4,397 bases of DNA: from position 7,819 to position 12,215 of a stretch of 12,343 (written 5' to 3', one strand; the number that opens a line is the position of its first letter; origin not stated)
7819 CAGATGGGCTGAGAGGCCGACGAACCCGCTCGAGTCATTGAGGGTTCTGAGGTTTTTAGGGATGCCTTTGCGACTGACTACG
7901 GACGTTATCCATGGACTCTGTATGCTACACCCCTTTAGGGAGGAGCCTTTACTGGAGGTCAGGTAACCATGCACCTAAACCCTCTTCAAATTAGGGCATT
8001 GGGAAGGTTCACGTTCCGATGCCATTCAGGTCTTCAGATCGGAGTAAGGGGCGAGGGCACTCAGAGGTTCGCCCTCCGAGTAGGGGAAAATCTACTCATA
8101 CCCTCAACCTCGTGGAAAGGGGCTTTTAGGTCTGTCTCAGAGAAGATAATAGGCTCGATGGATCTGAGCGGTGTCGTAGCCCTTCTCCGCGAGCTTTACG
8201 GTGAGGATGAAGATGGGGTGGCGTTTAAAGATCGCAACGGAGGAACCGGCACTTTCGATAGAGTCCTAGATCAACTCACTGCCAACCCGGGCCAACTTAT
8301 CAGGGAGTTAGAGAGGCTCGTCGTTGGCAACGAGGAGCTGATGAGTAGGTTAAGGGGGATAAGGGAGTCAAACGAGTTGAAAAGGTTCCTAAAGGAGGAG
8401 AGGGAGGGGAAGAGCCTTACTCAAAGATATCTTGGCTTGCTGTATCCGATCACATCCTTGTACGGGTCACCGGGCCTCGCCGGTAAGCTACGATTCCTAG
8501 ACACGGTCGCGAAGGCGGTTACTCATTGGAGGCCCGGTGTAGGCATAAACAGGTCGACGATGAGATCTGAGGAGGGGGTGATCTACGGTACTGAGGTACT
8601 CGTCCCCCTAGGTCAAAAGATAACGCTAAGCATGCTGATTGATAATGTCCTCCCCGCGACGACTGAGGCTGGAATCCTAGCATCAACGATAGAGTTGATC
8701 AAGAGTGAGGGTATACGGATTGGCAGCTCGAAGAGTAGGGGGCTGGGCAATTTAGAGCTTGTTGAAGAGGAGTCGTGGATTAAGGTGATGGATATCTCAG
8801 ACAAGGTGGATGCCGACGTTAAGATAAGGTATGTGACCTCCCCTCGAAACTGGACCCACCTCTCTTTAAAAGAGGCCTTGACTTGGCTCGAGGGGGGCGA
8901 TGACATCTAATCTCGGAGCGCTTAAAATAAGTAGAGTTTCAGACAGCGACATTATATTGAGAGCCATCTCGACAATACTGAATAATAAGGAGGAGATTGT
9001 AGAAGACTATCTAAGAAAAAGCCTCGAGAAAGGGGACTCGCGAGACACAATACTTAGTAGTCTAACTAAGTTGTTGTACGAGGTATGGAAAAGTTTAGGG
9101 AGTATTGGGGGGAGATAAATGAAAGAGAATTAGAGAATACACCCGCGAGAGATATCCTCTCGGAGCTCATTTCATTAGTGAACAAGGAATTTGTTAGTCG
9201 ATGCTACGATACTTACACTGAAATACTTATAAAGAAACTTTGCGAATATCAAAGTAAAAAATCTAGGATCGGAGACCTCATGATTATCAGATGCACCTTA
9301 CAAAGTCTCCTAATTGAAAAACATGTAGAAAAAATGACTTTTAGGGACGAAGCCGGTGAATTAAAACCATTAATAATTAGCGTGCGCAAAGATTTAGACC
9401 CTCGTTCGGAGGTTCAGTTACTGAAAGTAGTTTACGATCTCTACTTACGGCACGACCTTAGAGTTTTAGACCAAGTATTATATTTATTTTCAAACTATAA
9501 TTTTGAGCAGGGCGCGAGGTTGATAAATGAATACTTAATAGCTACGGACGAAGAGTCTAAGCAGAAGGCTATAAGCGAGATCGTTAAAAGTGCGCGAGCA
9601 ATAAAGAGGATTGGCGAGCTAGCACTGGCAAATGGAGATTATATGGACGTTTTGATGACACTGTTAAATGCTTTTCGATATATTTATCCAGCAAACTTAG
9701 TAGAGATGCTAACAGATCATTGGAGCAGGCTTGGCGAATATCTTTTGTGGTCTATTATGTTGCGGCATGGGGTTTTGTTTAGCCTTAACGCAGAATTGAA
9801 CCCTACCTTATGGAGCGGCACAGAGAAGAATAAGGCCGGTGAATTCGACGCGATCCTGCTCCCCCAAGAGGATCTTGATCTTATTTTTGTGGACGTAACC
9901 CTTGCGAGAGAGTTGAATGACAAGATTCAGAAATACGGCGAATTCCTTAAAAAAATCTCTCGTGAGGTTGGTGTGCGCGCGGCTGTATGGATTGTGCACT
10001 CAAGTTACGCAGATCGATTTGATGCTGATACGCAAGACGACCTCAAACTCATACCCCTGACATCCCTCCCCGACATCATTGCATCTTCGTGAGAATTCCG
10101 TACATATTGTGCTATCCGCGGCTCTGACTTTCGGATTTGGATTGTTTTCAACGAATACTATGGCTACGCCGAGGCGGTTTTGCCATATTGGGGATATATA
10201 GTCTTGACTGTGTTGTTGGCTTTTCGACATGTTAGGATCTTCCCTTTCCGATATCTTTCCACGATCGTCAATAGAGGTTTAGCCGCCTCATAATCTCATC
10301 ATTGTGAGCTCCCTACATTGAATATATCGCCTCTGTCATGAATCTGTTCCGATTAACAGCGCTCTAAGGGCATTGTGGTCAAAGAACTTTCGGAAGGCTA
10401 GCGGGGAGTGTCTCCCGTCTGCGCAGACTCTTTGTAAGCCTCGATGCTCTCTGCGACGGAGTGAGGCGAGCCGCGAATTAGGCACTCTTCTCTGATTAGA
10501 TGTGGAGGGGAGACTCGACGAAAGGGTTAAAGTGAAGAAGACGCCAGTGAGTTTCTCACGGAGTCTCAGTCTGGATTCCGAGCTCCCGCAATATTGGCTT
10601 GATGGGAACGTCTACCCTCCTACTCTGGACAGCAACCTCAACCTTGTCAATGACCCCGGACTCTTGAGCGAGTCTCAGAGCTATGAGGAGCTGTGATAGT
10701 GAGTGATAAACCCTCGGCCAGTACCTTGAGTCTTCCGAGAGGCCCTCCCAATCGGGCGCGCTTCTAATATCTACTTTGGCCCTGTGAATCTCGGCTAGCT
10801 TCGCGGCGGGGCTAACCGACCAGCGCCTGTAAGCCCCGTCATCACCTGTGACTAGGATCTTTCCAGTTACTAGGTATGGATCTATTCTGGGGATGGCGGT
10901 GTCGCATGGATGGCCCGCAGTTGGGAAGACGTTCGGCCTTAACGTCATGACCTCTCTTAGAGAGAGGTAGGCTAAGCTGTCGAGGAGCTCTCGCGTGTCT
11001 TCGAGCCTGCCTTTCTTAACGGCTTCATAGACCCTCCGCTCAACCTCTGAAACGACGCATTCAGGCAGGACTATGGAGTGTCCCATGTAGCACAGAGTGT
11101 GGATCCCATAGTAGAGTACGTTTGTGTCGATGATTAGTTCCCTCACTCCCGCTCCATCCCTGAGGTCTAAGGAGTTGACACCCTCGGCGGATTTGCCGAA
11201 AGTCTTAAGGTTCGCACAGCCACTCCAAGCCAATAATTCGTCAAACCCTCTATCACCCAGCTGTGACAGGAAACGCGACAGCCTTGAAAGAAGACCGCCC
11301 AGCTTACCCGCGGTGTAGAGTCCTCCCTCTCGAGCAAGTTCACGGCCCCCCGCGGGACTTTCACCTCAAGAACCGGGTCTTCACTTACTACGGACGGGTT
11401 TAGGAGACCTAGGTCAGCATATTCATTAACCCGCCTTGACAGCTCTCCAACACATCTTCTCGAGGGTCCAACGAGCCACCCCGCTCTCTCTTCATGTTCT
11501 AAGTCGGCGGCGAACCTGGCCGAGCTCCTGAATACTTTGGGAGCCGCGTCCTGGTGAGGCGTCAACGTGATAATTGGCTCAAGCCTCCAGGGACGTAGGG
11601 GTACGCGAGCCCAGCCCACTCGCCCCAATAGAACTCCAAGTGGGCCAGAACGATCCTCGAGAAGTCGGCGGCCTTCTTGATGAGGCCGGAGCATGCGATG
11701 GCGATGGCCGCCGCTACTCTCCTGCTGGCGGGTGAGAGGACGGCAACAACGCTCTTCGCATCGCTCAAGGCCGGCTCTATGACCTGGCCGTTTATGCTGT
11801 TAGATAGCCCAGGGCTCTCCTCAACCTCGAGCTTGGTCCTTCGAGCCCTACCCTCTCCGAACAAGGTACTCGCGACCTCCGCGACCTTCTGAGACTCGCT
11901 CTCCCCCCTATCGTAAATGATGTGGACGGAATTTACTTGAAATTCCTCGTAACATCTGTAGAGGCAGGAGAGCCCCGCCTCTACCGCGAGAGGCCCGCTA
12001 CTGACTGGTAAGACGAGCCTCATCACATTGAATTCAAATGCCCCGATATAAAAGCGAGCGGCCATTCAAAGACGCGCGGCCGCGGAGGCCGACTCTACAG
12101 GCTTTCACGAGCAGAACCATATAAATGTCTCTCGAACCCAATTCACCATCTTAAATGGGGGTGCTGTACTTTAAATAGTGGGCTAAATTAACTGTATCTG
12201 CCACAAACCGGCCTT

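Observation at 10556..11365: PIN nuclease frame stays open 73 codons upstream of its natural start: possible CARF-wHTH-PIN fusion effector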

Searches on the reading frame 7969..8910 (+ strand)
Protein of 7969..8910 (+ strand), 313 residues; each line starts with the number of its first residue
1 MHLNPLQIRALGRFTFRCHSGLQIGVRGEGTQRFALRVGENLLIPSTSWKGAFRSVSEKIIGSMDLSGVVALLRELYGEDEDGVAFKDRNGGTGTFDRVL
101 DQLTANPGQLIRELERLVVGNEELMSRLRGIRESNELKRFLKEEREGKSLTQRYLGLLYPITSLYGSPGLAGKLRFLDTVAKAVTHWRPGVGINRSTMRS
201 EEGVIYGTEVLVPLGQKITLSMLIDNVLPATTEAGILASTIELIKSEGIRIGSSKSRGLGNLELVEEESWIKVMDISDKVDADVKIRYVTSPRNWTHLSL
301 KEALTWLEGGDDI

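Call 16: search_protein_families(library=ncbifam, max_evalue=0.01, proteins=[window:7969-8910:+])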
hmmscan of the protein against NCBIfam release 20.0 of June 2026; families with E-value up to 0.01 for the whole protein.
window:7969-8910:+ (313 aa): 2 families
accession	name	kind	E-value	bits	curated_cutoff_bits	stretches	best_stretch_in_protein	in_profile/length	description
TIGR02581.1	cas_cyan_RAMP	equivalog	3.6e-20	72.5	108.05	1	161-268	108-214/216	type III CRISPR-associated RAMP protein Csx7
TIGR02674.1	cas_cyan_RAMP_2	equivalog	0.00023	20.4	177.3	1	183-283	159-259/402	type III-D CRISPR-associated RAMP protein Csx10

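Call 42: find_encoding_contigs(protein=window:7969-8910:+, flank=10000, max_places=10)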
Protein window:7969-8910:+ (313 aa): 2 contigs read that carry it; 2 places shown.
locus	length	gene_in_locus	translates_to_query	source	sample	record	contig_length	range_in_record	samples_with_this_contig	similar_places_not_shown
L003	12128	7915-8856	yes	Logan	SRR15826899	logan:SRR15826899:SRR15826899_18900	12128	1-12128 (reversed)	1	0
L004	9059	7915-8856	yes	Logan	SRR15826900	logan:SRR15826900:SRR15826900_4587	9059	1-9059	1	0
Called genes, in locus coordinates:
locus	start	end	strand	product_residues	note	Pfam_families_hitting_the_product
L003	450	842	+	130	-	-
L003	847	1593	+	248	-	PF03787:RAMPs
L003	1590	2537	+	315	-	PF03787:RAMPs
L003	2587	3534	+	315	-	-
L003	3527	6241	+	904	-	PF22335:Cas10-Cmr2_palm2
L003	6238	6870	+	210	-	PF03787:RAMPs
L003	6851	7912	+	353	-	-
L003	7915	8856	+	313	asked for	PF03787:RAMPs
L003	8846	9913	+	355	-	-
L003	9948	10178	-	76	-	-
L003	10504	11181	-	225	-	-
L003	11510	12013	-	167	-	-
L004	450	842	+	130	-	-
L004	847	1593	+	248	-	PF03787:RAMPs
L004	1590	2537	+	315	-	PF03787:RAMPs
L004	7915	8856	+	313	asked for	PF03787:RAMPs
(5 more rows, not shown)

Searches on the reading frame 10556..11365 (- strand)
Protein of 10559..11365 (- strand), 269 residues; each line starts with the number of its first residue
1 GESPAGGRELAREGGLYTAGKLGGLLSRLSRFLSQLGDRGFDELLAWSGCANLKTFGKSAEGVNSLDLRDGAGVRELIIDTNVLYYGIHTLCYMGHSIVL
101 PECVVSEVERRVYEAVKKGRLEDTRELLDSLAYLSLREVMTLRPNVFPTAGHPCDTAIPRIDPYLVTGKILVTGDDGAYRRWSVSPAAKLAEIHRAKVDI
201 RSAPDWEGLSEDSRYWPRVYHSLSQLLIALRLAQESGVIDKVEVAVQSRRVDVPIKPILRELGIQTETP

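Call 5: search_protein_families(library=pfam, max_evalue=1, proteins=[window:10559-11365:-])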
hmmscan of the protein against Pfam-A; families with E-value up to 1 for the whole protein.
seq(269 aa): 2 families
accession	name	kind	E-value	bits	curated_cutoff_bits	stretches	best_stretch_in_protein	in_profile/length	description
PF13638.12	PIN_4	-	0.074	13.8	21.9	1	77-111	1-37/132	PIN domain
PF11848.13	DUF3368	-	0.092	13.1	27.3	0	113-131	9-27/46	Domain of unknown function (DUF3368)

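Call 6: search_protein_families(library=ncbifam, max_evalue=1, proteins=[window:10559-11365:-])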
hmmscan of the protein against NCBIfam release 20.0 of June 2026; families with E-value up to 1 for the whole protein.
seq(269 aa): 0 families

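Call 47: find_encoding_contigs(protein=window:10556-11233:-, flank=10000, max_places=10)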
Protein window:10556-11233:- (225 aa): 2 contigs read that carry it; 2 places shown.
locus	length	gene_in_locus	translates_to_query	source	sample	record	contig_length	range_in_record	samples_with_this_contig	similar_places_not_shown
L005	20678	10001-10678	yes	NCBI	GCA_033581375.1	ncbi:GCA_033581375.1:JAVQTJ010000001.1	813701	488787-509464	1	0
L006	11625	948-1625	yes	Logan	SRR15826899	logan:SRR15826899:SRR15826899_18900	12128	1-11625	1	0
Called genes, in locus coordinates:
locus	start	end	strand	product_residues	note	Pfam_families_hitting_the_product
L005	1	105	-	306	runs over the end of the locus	PF00291:PALP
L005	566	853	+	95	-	PF02680:DUF211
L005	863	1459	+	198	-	-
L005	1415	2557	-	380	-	PF00817:IMS, PF11798:IMS_HHH (weak), PF21704:POLH-Rev1_HhH (weak), PF21999:IMS_HHH_1, PF11799:IMS_C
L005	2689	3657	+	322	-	PF00288:GHMP_kinases_N, PF08544:GHMP_kinases_C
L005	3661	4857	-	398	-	PF00764:Arginosuc_synth, PF20979:Arginosuc_syn_C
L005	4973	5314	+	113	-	PF02036:SCP2, PF14864:Alkyl_sulf_C (weak)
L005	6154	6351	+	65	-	-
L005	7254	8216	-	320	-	-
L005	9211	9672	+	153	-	-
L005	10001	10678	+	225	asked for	-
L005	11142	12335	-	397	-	-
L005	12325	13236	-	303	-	PF03787:RAMPs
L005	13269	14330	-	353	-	-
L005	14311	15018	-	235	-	PF03787:RAMPs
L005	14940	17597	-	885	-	PF22335:Cas10-Cmr2_palm2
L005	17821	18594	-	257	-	-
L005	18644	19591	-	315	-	PF03787:RAMPs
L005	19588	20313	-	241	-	PF03787:RAMPs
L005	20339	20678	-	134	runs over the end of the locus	-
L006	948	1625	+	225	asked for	-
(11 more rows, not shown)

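Call 82: search_protein_families(library=padloc, max_evalue=0.01, proteins=[window:10559-11365:-, L005:11142-12335:-, L005:7254-8216:-])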
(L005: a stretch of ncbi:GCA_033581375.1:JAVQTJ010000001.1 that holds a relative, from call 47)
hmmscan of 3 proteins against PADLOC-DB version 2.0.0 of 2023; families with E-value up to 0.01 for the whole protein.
seq(269 aa): 3 families
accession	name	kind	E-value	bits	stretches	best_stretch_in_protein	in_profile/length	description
PDLC01984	CARF_m3--CARF_PIN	-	1.8e-36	124.2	1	35-252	229-426/433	-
PDLC01983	CARF_m3--CARF_PIN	-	6.5e-26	89.8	1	62-200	228-353/397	-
PDLC01182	CARF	-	7.4e-10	36.8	1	64-183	126-232/245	CARF+PIN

L005:11142-12335:- (397 aa): 0 families

L005:7254-8216:- (320 aa): 3 families
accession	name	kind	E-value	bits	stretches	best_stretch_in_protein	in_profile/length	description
PDLC01864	CARF3--CARF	-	1.3e-68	229.3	1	1-312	1-296/298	-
PDLC01427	Csx1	-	3.4e-37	126.5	1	1-260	4-275/332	CAS-III; associated_signaling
PDLC01879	CARF3--CARF_TM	-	0.00066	17.4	1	58-169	45-126/222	-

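Call 85: search_protein_families(library=pfam, max_evalue=0.01, proteins=[L005:7254-8216:-, L005:11142-12335:-, L005:6154-6351:+])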
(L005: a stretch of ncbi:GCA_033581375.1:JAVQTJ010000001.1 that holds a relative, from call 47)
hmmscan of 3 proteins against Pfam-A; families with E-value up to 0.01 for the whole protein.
L005:7254-8216:- (320 aa): 0 families

L005:11142-12335:- (397 aa): 1 family
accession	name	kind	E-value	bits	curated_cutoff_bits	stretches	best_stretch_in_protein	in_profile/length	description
PF04738.18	Lant_dehydr_N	-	0.0084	14.8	28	0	183-271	97-184/649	Lantibiotic dehydratase, N terminus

L005:6154-6351:+ (65 aa): 0 families

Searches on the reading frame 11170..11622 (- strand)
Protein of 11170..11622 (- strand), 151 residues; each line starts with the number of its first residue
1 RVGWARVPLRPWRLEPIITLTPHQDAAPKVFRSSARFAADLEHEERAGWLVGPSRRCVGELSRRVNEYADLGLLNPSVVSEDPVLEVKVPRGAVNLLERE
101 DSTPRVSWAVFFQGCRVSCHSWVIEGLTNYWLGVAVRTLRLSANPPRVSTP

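Call 5: search_protein_families(library=pfam, max_evalue=1, proteins=[window:11170-11622:-])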
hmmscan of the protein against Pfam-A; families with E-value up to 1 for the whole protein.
seq(151 aa): 0 families

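Call 6: search_protein_families(library=ncbifam, max_evalue=1, proteins=[window:11170-11622:-])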
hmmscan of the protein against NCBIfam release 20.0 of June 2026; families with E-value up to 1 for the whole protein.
seq(151 aa): 0 families

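Call 82: search_protein_families(library=padloc, max_evalue=0.01, proteins=[window:11170-11622:-])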
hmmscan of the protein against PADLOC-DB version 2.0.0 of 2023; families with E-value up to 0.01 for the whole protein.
seq(151 aa): 1 family
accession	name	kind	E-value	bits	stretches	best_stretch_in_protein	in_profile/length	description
PDLC01984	CARF_m3--CARF_PIN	-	0.001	16.3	1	8-68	124-179/433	-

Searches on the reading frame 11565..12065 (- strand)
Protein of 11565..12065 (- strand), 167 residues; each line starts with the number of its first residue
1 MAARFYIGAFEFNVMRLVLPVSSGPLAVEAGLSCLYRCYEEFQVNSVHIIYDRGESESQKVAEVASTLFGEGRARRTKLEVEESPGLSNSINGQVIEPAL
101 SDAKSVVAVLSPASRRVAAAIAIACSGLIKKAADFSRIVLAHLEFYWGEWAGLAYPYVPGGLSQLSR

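Call 5: search_protein_families(library=pfam, max_evalue=1, proteins=[window:11565-12065:-])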
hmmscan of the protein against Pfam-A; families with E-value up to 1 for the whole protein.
seq(167 aa): 0 families

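Call 6: search_protein_families(library=ncbifam, max_evalue=1, proteins=[window:11565-12065:-])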
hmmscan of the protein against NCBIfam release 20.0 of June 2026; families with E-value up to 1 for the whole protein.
seq(167 aa): 0 families

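Call 82: search_protein_families(library=padloc, max_evalue=0.01, proteins=[window:11565-12023:-])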
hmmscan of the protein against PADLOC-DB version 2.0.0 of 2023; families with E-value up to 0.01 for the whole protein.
seq(153 aa): 2 families
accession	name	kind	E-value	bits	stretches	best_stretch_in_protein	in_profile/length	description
PDLC01984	CARF_m3--CARF_PIN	-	3e-22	77.3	1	1-148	1-130/433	-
PDLC01983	CARF_m3--CARF_PIN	-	8.1e-08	30.2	1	4-147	5-133/397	-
